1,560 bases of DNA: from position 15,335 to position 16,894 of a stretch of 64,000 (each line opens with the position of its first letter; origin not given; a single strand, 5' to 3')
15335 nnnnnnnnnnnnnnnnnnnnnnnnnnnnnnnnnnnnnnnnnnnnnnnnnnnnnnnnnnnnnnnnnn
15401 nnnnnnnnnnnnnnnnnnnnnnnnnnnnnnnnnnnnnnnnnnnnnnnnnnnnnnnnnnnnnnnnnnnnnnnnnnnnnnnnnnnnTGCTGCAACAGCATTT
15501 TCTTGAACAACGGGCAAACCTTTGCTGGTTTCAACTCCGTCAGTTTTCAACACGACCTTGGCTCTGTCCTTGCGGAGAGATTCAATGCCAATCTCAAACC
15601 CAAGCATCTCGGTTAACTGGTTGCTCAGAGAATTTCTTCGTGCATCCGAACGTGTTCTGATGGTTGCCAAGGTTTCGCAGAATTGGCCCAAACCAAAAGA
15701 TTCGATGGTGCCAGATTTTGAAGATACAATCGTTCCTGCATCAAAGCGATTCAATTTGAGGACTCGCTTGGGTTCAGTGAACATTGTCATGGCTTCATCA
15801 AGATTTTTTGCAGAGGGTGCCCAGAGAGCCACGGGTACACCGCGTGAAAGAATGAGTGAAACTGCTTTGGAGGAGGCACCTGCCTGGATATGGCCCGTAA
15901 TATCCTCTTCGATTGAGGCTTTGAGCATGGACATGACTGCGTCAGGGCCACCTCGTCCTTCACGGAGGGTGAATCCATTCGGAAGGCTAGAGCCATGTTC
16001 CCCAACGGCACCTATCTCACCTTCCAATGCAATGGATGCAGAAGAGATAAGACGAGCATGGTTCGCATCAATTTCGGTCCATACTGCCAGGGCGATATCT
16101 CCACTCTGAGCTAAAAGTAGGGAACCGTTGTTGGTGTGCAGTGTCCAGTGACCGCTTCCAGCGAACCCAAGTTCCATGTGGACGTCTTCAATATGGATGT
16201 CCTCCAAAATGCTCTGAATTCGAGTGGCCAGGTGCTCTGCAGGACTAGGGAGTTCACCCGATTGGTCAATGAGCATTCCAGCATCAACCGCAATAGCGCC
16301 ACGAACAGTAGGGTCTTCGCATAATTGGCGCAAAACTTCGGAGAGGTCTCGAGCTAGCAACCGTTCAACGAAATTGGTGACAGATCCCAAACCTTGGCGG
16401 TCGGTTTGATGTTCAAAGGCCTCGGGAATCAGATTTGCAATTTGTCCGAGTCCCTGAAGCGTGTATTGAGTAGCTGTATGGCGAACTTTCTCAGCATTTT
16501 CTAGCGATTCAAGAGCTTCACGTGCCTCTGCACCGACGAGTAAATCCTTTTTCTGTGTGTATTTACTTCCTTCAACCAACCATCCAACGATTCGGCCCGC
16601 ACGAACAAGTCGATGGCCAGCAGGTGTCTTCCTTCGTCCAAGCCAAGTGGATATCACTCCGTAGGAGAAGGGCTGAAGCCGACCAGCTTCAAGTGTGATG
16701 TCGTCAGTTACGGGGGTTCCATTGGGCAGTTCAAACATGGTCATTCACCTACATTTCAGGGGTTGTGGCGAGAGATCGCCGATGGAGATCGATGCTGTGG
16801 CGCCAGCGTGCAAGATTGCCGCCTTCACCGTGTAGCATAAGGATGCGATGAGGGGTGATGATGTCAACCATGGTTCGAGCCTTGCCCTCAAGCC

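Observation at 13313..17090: Roadblock/LC7, giant Roadblock+PATAN-like+coiled-coil protein and 2-TM micro-protein operon without a GTPase partner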

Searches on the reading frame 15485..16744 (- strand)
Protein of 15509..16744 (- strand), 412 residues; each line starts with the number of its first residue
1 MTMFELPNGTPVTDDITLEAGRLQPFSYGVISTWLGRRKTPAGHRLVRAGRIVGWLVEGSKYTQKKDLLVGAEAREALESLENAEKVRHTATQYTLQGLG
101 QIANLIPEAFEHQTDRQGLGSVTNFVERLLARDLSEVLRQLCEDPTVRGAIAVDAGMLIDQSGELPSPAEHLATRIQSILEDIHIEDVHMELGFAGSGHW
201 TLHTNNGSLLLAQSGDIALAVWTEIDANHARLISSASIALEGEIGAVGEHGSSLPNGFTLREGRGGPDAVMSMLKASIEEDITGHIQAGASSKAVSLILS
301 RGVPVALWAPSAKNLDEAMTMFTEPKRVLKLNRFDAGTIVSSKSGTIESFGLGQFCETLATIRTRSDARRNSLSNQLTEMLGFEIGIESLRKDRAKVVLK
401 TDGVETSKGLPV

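Call 7: find_homologous_proteins(query=window:15509-16744:-, max_evalue=0.001)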
Query seq(412 aa) (412 aa): 34 proteins with E <= 0.001 among 8000 candidates.
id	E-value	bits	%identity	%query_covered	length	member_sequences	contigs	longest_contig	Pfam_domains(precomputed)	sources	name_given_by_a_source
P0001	3.7e-159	548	63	100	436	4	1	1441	-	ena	-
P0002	2.0e-151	523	60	100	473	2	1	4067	-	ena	-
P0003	6.4e-149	514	61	100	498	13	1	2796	-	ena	-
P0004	6.7e-149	514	60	100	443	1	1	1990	-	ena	-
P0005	9.2e-146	504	60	100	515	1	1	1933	-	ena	-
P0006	1.1e-136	474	55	99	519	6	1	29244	-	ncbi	ncbi:MAG: hypothetical protein CBC92_000255, partial [Euryarchaeota archaeon TMED132]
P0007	1.4e-136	474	56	99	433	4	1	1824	-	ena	-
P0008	4.9e-136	472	70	73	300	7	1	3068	-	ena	-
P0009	1.2e-132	461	54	99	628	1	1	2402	-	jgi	jgi:predicted regulator of Ras-like GTPase activity (Roadblock/LC7/MglB family)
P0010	3.6e-131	456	55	99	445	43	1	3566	-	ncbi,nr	ncbi:MAG: hypothetical protein HOJ71_07490, partial [Euryarchaeota archaeon]|nr:hypothetical protein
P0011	1.8e-128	447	55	99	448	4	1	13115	-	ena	-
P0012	1.8e-127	444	54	99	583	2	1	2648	-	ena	-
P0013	4.4e-126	439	54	99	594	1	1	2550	-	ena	-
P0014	2.6e-125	437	53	99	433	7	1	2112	-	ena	-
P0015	1.3e-124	434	56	90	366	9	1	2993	-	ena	-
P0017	1.6e-114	401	49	99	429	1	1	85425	-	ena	-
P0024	2.0e-106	375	44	99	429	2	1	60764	-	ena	-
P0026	4.2e-99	350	61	70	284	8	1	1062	-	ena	-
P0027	7.1e-98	346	62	65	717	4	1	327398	-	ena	-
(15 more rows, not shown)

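Call 9: find_encoding_contigs(protein=P0017, flank=10000, max_places=3)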
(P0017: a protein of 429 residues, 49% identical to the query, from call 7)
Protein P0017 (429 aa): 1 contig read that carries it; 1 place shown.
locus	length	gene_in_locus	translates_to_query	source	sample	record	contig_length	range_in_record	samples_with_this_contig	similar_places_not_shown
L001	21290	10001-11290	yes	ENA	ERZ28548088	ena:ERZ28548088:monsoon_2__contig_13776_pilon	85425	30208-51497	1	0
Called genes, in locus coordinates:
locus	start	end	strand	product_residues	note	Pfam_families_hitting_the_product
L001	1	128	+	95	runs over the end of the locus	PF03129:HGTP_anticodon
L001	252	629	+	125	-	-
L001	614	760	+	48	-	-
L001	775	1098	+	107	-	-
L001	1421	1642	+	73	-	-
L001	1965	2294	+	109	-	-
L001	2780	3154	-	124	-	PF01948:PyrI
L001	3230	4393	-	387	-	PF02729:OTCace_N, PF00185:OTCace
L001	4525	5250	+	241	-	-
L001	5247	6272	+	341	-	-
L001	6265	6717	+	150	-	-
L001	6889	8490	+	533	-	-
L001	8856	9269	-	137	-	PF01171:ATP_bind_3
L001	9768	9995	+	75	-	-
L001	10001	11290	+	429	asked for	-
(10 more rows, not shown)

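Call 10: find_encoding_contigs(protein=P0024, flank=10000, max_places=3)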
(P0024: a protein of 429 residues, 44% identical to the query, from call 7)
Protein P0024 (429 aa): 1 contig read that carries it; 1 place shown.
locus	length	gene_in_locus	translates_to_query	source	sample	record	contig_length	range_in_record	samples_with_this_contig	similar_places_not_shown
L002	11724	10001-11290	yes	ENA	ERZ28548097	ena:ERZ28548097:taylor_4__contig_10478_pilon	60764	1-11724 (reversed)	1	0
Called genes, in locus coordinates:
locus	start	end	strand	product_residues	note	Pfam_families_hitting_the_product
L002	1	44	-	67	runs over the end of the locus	-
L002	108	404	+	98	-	-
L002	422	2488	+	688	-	PF07973:tRNA_SAD, PF00587:tRNA-synt_2b, PF03129:HGTP_anticodon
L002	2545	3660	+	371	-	-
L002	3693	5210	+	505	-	-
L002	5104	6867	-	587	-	-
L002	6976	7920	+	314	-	PF02729:OTCace_N, PF00185:OTCace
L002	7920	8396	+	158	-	PF01948:PyrI, PF02748:PyrI_C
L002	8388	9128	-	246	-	-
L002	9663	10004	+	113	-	-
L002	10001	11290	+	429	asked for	-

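Call 11: find_encoding_contigs(protein=P0027, flank=10000, max_places=3)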
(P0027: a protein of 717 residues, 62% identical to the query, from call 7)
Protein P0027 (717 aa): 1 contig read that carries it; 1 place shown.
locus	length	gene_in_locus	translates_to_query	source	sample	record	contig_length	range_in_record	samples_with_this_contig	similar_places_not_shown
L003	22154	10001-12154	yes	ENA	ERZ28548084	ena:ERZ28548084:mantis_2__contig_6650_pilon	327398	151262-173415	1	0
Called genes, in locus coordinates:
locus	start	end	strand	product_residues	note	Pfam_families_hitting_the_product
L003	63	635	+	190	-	PF02824:TGS (weak)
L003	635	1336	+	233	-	PF00587:tRNA-synt_2b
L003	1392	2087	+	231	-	PF00587:tRNA-synt_2b, PF03129:HGTP_anticodon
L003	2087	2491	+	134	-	-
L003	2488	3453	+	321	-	-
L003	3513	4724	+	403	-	PF13428:TPR_14 (faint)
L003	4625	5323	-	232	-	-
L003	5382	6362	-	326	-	-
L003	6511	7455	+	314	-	PF02729:OTCace_N, PF00185:OTCace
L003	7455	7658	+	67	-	PF01948:PyrI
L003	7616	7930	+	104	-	PF01948:PyrI, PF02748:PyrI_C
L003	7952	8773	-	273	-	PF01171:ATP_bind_3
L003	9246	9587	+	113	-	PF03259:Robl_LC7 (faint)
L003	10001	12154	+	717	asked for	-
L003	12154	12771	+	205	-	-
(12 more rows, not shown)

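Call 17: search_solved_structures(query=A1, max_evalue=10, show_alignments=2)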
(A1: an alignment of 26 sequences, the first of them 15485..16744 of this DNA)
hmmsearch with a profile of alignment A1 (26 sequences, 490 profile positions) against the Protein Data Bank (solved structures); distinct sequences matched with E-value up to 10: 70 (the best 60 are shown).
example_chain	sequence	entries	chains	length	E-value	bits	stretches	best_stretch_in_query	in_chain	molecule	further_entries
5j0h_A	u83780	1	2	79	0.13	14.2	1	414-467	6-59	Design construct 2L6HC3_13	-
8tj8_B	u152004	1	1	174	0.17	13.8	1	400-481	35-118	Hemagglutinin HA2 chain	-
4zcj_B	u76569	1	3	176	0.18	13.7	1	400-481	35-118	Hemagglutinin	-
8tj7_B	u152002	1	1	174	0.19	13.7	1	400-481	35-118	Hemagglutinin HA2 chain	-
5k9q_B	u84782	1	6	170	0.2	13.6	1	400-481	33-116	Hemagglutinin HA2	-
4we4_B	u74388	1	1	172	0.21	13.5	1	400-481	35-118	Hemagglutinin HA2 chain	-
3eym_B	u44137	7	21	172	0.21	13.5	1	400-481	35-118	Hemagglutinin HA2 chain | X-31 Influenza Haemagglutinin HA2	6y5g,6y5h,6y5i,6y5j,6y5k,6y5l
8tj4_B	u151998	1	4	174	0.21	13.5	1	400-481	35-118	Hemagglutinin HA2 chain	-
3vun_B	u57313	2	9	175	0.22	13.5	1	400-481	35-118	Hemagglutinin HA2 chain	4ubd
1eo8_B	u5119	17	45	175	0.22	13.5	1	400-481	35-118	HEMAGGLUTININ (HA2 CHAIN) | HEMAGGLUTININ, CHAIN HA1 | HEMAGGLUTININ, (G135R), HA1 CHAIN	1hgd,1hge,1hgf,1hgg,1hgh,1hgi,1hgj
4gms_B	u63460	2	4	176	0.22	13.4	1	400-481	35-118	Hemagglutinin HA2 chain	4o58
7x6l_B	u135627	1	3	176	0.22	13.4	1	400-481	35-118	Hemagglutinin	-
5y2l_B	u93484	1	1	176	0.22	13.4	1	400-481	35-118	Hemagglutinin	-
5kan_B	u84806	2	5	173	0.22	13.4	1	400-481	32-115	Hemagglutinin HA2 | Hemagglutinin HA2 chain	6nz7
4fnk_B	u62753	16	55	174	0.22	13.4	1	400-481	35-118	Hemagglutinin HA2 chain | Hemagglutinin HA2 | Hemagglutinin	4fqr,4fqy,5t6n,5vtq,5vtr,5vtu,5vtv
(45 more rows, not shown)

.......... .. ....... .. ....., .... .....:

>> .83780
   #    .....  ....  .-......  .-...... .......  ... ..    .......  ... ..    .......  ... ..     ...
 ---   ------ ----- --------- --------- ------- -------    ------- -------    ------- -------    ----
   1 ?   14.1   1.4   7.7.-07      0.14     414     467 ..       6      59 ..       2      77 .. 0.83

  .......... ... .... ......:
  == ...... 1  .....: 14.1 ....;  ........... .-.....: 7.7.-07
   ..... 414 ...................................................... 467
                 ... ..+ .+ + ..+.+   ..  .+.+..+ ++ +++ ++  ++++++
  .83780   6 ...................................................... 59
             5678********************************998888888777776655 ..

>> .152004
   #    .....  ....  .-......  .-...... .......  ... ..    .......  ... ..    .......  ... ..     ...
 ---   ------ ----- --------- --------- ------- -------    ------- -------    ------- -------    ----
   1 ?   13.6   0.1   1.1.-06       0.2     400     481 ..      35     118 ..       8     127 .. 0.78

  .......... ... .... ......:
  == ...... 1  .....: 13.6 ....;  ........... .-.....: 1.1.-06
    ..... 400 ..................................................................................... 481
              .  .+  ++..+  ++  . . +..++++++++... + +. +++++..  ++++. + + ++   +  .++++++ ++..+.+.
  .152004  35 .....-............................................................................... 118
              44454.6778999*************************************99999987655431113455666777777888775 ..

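Call 19: predict_structure(alignment_id=A1)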
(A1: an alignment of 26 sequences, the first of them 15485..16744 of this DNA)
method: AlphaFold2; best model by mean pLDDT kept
length: 420 residues; sequences in the alignment: 26
mean_pLDDT: 76.5   pTM: 0.58
mean pLDDT of the five models: 76.5, 70.8, 68.0, 62.0, 61.7
residues with pLDDT >= 90: 77; 70-90: 235; 50-70: 70; < 50: 38
segments of 3 or more residues with pLDDT < 50: 186-195, 242-246, 403-420
pLDDT, mean of each block of 10 residues (from residue 1): 72 82 84 74 84 82 64 85 80 83 80 65 55 75 86 85 89 87 55 53 77 79 78 66 46 72 90 90 87 88 88 92 92 72 83 91 89 90 84 72 39 32
secondary structure, 60 per line:
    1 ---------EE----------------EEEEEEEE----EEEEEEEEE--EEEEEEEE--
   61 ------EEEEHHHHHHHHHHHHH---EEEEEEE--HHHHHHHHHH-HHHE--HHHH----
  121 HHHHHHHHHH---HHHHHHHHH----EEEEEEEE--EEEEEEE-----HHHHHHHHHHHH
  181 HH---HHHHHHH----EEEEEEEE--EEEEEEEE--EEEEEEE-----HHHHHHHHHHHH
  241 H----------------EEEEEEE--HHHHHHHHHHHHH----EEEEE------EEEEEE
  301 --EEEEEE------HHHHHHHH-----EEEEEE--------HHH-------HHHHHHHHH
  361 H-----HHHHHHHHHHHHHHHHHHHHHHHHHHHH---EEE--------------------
elements in order: E28-35 E40-48 E51-58 E67-70 H71-83 E87-93 H96-105 H113-116 H121-130 H134-142 E147-154 E157-163 H169-182 H186-192 E197-204 E207-214 E217-223 H229-241 E258-264 H267-279 E284-288 E295-300 E303-308 H315-322 E328-333 H352-361 H367-394 E398-400

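Call 22: fold_search(model_id=the predicted structure, library=pdb)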
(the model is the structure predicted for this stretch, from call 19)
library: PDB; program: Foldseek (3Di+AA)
matches with E <= 10: 1217; with E <= 0.001: 82
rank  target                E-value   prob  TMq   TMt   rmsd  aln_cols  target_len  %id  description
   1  7yh1_A                1.9e-06  1.00  0.24  0.74   3.6       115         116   23  Roadblock from Candidatus Prometheoarchaeum syntrophicum strain MK-D1 (released 2023-07-19)
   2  9jue_E                2.9e-06  1.00  0.23  0.71   3.7       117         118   17  Roadblock3 homodimer structure from Candidatus Prometheoarchaeum syntrophicum strain MK-D1 (released 2024-10-16)
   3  9jue_B                4.7e-06  1.00  0.22  0.68   5.0       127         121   16  Roadblock3 homodimer structure from Candidatus Prometheoarchaeum syntrophicum strain MK-D1 (released 2024-10-16)
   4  9jue_A                5.3e-06  1.00  0.23  0.71   4.1       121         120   17  Roadblock3 homodimer structure from Candidatus Prometheoarchaeum syntrophicum strain MK-D1 (released 2024-10-16)
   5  9jue_F                9.1e-06  1.00  0.23  0.69   4.8       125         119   16  Roadblock3 homodimer structure from Candidatus Prometheoarchaeum syntrophicum strain MK-D1 (released 2024-10-16)
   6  9jue_C                1.1e-05  1.00  0.22  0.69   4.7       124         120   16  Roadblock3 homodimer structure from Candidatus Prometheoarchaeum syntrophicum strain MK-D1 (released 2024-10-16)
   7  3kye_C                1.5e-05  1.00  0.22  0.68   4.0       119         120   18  Crystal Structure of Roadblock/LC7 Domain from Streptomyces avermitilis (released 2009-12-22)
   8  7f8m_A                1.6e-05  1.00  0.23  0.71   3.8       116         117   20  Roadblock from Thorarchaeota SMTZ1-45 (released 2022-07-13)
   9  5y39_G                2.0e-05  1.00  0.23  0.70   3.5       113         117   14  Crystal structure of Ragulator complex (p18 76-145) (released 2017-12-06)
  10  7f8m_B                2.3e-05  1.00  0.22  0.66   4.9       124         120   20  Roadblock from Thorarchaeota SMTZ1-45 (released 2022-07-13)
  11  3kye_A                3.0e-05  1.00  0.23  0.70   3.6       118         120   17  Crystal Structure of Roadblock/LC7 Domain from Streptomyces avermitilis (released 2009-12-22)
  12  5y3a_G                3.2e-05  1.00  0.21  0.67   4.1       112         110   15  Crystal structure of Ragulator complex (p18 49-161) (released 2017-12-27)
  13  3kye_B                4.2e-05  1.00  0.22  0.67   4.1       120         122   18  Crystal Structure of Roadblock/LC7 Domain from Streptomyces avermitilis (released 2009-12-22)
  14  7f8m_D                4.4e-05  1.00  0.22  0.68   3.9       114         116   21  Roadblock from Thorarchaeota SMTZ1-45 (released 2022-07-13)
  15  1veu_B                5.0e-05  1.00  0.22  0.66   3.1       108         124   15  Crystal structure of the p14/MP1 complex at 2.15 A resolution (released 2004-08-03)
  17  6h5b_B                7.3e-05  1.00  0.23  0.65   3.5       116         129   18  Myxococcus xanthus MglA in complex with its GAP MglB and GTPgammaS (released 2019-11-27)
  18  2zl1_B                9.0e-05  1.00  0.22  0.70   3.4       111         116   15  MP1-p14 Scaffolding complex (released 2008-06-24)
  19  1j3w_C                9.6e-05  1.00  0.20  0.57   6.9       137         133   20  Structure of Gliding protein-mglB from Thermus Thermophilus HB8 (released 2004-04-13)
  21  6hjm_A                1.0e-04  1.00  0.21  0.60   6.1       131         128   16  Myxococcus xanthus MglB (released 2019-12-04)
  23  5y39_B                1.1e-04  1.00  0.22  0.68   4.1       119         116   15  Crystal structure of Ragulator complex (p18 76-145) (released 2017-12-06)
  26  1j3w_A                1.1e-04  1.00  0.20  0.53   6.8       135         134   18  Structure of Gliding protein-mglB from Thermus Thermophilus HB8 (released 2004-04-13)
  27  6hjm_L                1.2e-04  1.00  0.23  0.67   3.6       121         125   16  Myxococcus xanthus MglB (released 2019-12-04)
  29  6hjm_O                1.3e-04  1.00  0.21  0.63   5.5       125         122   16  Myxococcus xanthus MglB (released 2019-12-04)
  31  6hjm_S                1.3e-04  1.00  0.21  0.61   5.9       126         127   16  Myxococcus xanthus MglB (released 2019-12-04)
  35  6hjm_J                1.6e-04  1.00  0.22  0.64   5.9       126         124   17  Myxococcus xanthus MglB (released 2019-12-04)
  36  6hjm_R                1.8e-04  1.00  0.21  0.61   5.6       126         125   16  Myxococcus xanthus MglB (released 2019-12-04)
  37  6hjm_K                1.9e-04  1.00  0.23  0.69   3.5       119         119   17  Myxococcus xanthus MglB (released 2019-12-04)
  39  6hjm_B                1.9e-04  1.00  0.22  0.63   6.3       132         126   17  Myxococcus xanthus MglB (released 2019-12-04)
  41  6hjm_C                2.1e-04  1.00  0.22  0.64   5.3       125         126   18  Myxococcus xanthus MglB (released 2019-12-04)
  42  1j3w_B                2.1e-04  1.00  0.21  0.57   5.5       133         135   20  Structure of Gliding protein-mglB from Thermus Thermophilus HB8 (released 2004-04-13)
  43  6hjm_F                2.1e-04  1.00  0.21  0.61   6.4       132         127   16  Myxococcus xanthus MglB (released 2019-12-04)
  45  3t12_B                2.2e-04  1.00  0.20  0.52   6.8       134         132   21  MglA in complex with MglB in transition state (released 2011-08-31)
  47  3t12_C                2.6e-04  1.00  0.20  0.53   6.3       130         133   22  MglA in complex with MglB in transition state (released 2011-08-31)
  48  6hjm_H                2.8e-04  1.00  0.23  0.69   3.4       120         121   17  Myxococcus xanthus MglB (released 2019-12-04)
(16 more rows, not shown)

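Call 23: search_protein_families(library=pfam, alignment_id=A1, max_evalue=5)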
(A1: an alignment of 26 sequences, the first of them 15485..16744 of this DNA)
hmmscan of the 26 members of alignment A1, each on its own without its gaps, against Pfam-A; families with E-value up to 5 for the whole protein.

A. member 1, window:15485-16744:- (420 aa): 0 families

B. families by the number of members that match (of 26 scanned): 59 families (the first 25 are shown)
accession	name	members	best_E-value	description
PF19220.6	Rod_CreS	5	0.001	Crescentin, rod domain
PF08614.16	ATG16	5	0.0042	Autophagy protein 16 (ATG16)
PF16326.10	ABC_tran_CTD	4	0.058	ABC transporter C-terminal domain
PF14362.11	DUF4407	3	0.0038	Domain of unknown function (DUF4407)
PF24670.1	DUF7653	3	0.036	Domain of unknown function (DUF7653)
PF12890.13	DHOase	3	0.044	Dihydro-orotase-like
PF16559.10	GIT_CC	3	0.067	GIT coiled-coil Rho guanine nucleotide exchange factor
PF20028.4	VMAP-C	3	0.1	vWA-MoxR associated protein C-terminal domain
PF18504.6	Csm1_N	3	0.15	Csm1 N-terminal domain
PF19745.5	FUT8_N_cat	3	3.3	Alpha-(1,6)-fucosyltransferase N- and catalytic domains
PF15035.11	Rootletin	2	0.003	Ciliary rootlet component, centrosome cohesion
PF06785.16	UPF0242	2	0.0084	Uncharacterised protein family (UPF0242) N-terminus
PF02601.20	Exonuc_VII_L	2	0.016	Exonuclease VII, large subunit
PF12958.12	DUF3847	2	0.022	Protein of unknown function (DUF3847)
PF04977.20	DivIC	2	0.035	Septum formation initiator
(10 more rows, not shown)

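Call 28: find_related_loci(query=A3, collection=genome_contigs, flank=10000)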
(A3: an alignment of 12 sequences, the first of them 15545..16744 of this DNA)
Query A3 (400 aa) in genome_contigs; peptide patterns used: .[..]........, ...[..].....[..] (x = any residue, [..] = any of these).
477 stretches matched a pattern; 204 encode a relative of the query (tblastn E <= 1e-3); the best 80 are kept; 80 distinct loci.
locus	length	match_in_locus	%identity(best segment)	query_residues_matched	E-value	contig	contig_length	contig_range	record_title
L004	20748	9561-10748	68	2-397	0e+0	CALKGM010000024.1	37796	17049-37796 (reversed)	MAG: Candidatus Poseidoniaceae archaeon isolate S4_Bin_METABAT__164_1 genome assembly, contig: c_000000436320, whole gen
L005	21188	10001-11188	69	2-397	0e+0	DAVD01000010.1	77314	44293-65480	MAG TPA_asm: Candidatus Poseidonia alphae isolate UBA255 UBA255_contig_572, whole genome shotgun sequence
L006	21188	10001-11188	68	2-397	0e+0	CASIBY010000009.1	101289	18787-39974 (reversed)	MAG: Candidatus Poseidoniaceae archaeon isolate FRAM_WSC20_S10_BML_bin_60_1 genome assembly, contig: FRAM_WSC20_S10_BML_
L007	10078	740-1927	69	2-397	0e+0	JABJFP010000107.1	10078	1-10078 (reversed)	MAG: Methanobacteriota archaeon isolate SI074_bin128 k141_749445, whole genome shotgun sequence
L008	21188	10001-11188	68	2-397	0e+0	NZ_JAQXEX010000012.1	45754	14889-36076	MAG: Poseidonia sp. isolate cluster2-bin.125 k141_1601190, whole genome shotgun sequence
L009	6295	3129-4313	67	3-397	0e+0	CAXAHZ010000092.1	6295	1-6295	MAG TPA_asm: uncultured euryarchaeote isolate ERR3525244_concoct_132 genome assembly, contig: ERZ22156399.6144, whole ge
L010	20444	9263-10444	67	3-396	2e-178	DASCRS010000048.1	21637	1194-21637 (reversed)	MAG TPA_asm: Poseidonia sp. isolate Ts_MAG_10 c_000000224999, whole genome shotgun sequence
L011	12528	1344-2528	67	3-397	5e-177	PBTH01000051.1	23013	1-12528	MAG: Methanobacteriota archaeon isolate NP65 MHASMcontig_81327, whole genome shotgun sequence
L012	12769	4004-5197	63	2-400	3e-166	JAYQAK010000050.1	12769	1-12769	MAG: Poseidonia sp. isolate 139585_S186_metabat_bins_sspec.tsv.121_sub NODE_4265_length_12769_cov_7.215275, whole genome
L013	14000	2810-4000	64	2-400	3e-166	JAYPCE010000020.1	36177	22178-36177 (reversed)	MAG: Poseidonia sp. isolate 139581_S182_metabat_bins_sens.tsv.102 NODE_1126_length_36177_cov_10.971873, whole genome sho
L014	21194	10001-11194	63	2-400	7e-166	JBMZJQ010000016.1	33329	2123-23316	MAG: Poseidonia sp. isolate ME_XS_2301_3_bin18 ME_XS_2301_3_bin18_15, whole genome shotgun sequence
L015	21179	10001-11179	62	2-395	3e-162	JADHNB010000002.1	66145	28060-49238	MAG: Poseidonia sp. isolate BS301-5m-G57 BS301-5m-C455, whole genome shotgun sequence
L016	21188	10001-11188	61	3-400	6e-162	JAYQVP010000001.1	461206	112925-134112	MAG: Poseidonia sp. isolate SD9010_S4_metabat_bins_sens.tsv.079 NODE_2_length_461206_cov_13.759615, whole genome shotgun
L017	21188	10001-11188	62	3-399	2e-161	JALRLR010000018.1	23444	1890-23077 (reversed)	MAG: Poseidonia sp. isolate JJ.4 NODE_18_length_23444_cov_11.261779, whole genome shotgun sequence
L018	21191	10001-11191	62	2-400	1e-161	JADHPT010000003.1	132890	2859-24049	MAG: Poseidonia sp. isolate BS307-5m-G40 BS307-5m-C42, whole genome shotgun sequence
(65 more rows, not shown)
